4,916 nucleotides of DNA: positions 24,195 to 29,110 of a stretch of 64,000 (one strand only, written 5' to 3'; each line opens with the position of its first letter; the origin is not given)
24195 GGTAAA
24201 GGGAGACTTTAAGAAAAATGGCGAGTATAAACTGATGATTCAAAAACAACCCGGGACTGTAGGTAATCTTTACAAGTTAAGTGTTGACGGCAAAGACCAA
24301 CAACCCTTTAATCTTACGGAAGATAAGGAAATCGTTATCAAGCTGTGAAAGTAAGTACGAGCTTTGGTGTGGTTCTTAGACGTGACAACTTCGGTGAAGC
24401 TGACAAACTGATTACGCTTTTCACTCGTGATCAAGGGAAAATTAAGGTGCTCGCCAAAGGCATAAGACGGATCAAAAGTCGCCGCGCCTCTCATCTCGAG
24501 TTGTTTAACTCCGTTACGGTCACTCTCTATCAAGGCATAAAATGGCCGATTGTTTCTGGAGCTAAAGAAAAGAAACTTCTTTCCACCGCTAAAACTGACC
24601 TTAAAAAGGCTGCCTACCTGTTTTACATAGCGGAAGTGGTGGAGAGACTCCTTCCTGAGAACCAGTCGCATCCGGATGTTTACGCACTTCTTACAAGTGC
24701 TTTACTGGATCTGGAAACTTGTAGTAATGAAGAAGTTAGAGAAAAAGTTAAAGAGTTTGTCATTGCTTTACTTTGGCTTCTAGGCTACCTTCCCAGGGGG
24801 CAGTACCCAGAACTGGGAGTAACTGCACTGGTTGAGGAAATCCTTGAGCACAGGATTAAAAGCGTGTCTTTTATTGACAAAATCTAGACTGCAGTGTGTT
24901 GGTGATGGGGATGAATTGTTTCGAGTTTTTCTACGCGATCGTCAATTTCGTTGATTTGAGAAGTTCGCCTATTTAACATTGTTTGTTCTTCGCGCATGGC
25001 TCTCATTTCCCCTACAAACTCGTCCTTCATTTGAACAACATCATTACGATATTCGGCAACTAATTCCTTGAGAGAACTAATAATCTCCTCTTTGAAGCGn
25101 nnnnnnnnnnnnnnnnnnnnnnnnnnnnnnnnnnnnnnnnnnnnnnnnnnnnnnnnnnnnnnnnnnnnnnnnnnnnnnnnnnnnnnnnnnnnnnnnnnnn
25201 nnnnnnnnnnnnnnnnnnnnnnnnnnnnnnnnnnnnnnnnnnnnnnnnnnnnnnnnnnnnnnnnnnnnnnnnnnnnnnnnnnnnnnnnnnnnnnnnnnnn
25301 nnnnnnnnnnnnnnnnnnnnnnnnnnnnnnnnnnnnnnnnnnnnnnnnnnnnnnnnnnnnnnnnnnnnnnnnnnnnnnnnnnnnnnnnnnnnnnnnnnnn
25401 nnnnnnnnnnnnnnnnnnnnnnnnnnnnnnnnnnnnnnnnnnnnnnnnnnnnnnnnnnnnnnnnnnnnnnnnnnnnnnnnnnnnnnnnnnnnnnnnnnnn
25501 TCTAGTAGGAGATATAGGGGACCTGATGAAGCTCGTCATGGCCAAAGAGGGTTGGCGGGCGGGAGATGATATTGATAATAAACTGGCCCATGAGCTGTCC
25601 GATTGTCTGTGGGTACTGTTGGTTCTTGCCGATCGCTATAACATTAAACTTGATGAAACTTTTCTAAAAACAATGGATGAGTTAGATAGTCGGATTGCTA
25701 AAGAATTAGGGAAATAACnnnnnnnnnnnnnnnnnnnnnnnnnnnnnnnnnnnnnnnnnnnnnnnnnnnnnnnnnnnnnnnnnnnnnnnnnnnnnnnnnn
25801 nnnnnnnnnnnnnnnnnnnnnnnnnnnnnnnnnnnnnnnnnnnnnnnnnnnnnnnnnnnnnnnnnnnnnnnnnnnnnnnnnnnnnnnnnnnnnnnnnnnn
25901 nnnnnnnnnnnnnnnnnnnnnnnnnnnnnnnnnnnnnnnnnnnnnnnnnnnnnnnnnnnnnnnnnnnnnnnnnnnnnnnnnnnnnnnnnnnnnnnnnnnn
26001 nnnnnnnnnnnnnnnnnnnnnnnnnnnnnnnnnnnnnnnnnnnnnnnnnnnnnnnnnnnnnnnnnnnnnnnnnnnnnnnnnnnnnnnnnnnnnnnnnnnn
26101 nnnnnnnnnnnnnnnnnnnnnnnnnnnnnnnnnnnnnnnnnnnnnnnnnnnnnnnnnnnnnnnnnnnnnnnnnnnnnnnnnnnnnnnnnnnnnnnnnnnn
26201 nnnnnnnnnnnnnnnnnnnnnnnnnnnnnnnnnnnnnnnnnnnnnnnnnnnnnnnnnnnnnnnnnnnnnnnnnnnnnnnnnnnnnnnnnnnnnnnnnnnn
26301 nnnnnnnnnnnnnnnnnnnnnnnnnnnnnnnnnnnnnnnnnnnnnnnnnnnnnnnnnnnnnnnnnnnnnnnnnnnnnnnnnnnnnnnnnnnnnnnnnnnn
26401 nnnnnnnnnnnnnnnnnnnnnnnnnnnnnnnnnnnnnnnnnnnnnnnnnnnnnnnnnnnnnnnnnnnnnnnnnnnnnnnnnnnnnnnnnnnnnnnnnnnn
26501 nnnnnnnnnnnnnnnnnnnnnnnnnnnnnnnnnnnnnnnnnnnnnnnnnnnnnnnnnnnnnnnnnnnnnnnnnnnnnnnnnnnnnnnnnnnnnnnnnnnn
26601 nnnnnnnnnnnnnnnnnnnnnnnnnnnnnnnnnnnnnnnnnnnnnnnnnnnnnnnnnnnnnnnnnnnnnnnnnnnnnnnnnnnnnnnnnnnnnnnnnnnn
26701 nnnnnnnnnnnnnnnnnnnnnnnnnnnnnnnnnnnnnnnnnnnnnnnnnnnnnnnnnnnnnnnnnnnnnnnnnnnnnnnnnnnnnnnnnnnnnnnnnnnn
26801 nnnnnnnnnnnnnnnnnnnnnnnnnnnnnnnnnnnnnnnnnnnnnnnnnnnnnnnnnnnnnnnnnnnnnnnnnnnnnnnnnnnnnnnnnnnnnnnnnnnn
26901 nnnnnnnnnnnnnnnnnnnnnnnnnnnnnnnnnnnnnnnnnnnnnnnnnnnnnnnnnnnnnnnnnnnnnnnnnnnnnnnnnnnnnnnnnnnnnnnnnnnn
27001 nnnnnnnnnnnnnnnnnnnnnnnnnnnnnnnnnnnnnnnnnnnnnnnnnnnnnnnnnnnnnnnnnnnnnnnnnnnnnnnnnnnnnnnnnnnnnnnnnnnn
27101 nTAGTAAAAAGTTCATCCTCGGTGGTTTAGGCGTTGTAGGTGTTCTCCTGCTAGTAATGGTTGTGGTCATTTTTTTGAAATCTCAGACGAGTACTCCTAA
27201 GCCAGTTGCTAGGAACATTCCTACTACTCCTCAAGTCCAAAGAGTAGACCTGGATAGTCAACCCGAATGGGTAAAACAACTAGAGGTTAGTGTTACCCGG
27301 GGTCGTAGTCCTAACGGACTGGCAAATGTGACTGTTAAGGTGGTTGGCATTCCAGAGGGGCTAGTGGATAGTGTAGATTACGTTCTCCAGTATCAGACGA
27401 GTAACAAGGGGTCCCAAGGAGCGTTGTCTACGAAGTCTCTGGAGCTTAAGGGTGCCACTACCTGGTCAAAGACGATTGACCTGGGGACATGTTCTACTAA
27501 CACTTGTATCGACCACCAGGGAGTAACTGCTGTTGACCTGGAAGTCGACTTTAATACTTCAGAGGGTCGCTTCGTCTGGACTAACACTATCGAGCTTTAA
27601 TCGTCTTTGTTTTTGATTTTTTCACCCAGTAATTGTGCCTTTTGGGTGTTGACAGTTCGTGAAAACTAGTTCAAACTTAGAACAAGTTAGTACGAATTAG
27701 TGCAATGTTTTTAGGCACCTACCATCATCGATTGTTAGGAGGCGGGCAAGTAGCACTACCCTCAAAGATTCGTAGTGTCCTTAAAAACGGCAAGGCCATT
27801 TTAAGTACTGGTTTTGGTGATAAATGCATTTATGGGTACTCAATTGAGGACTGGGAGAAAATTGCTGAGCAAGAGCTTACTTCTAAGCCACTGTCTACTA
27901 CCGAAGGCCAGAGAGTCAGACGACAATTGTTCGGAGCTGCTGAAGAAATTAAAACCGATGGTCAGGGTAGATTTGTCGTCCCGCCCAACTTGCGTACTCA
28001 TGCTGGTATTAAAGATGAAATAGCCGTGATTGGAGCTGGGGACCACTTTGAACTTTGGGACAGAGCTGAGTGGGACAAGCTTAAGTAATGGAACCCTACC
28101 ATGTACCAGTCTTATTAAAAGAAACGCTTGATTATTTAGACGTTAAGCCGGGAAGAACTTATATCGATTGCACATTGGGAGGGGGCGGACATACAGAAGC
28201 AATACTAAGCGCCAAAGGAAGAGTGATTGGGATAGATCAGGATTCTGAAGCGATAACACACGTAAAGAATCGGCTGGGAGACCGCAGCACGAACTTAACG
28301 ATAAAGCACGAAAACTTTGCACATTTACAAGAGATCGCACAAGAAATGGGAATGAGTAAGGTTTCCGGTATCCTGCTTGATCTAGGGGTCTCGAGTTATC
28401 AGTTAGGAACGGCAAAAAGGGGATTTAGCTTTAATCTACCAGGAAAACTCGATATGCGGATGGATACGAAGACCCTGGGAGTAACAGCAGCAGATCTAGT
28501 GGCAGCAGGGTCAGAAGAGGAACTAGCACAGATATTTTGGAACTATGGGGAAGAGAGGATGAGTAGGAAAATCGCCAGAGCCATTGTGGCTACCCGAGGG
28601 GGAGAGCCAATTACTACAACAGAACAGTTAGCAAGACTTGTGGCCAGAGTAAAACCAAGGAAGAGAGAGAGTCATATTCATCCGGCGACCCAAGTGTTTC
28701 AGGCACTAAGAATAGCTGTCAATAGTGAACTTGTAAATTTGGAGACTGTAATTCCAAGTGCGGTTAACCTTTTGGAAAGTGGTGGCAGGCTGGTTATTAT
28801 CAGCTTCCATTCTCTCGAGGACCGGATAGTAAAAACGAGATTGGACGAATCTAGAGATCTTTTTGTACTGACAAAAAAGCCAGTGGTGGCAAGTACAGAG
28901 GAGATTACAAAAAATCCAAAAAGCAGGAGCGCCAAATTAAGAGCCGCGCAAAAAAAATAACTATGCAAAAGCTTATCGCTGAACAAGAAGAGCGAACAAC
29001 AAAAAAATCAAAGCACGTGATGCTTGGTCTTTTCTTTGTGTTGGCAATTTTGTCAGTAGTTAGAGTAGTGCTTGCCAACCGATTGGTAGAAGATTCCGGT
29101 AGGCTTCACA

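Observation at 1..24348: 24-kb surface-glycan locus dominated by polyprenyl-phosphate-dependent GT-C (PMT/ArnT-like) paralogues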

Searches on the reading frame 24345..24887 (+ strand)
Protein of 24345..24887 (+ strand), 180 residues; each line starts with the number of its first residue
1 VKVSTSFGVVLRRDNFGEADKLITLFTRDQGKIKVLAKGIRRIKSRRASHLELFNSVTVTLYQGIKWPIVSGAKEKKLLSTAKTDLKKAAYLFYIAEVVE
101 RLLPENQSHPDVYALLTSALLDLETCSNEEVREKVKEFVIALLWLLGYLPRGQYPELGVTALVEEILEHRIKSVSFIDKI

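Call 7: search_protein_families(library=pfam, proteins=[window:24345-24887:+], max_evalue=0.001)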
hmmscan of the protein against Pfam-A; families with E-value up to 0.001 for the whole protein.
window:24345-24887:+ (180 aa): 2 families
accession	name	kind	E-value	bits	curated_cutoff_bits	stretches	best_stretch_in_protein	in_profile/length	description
PF11967.14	RecO_N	-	3.2e-18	66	27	1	1-64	1-65/80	Recombination protein O N terminal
PF02565.21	RecO_C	-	1.5e-11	44.7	22.1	1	84-151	2-67/157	Recombination protein O C terminal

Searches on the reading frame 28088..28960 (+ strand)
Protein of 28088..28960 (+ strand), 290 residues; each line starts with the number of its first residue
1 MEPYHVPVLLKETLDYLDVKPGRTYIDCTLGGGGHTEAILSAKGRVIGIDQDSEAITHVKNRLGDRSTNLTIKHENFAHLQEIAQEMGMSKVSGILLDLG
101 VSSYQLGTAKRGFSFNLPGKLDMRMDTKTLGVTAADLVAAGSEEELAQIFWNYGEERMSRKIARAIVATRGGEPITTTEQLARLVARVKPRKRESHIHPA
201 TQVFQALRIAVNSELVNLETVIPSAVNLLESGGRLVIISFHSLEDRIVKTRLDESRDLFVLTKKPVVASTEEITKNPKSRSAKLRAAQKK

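Call 7: search_protein_families(library=pfam, proteins=[window:28088-28960:+], max_evalue=0.001)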
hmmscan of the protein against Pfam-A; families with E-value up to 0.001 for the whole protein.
window:28088-28960:+ (290 aa): 2 families
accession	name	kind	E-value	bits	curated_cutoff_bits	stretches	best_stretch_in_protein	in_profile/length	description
PF01795.25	Methyltransf_5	-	2.7e-103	346.1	27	1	4-290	3-309/309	MraW methylase family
PF13649.12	Methyltransf_25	-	0.00098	20.2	27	0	27-82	3-60/97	Methyltransferase domain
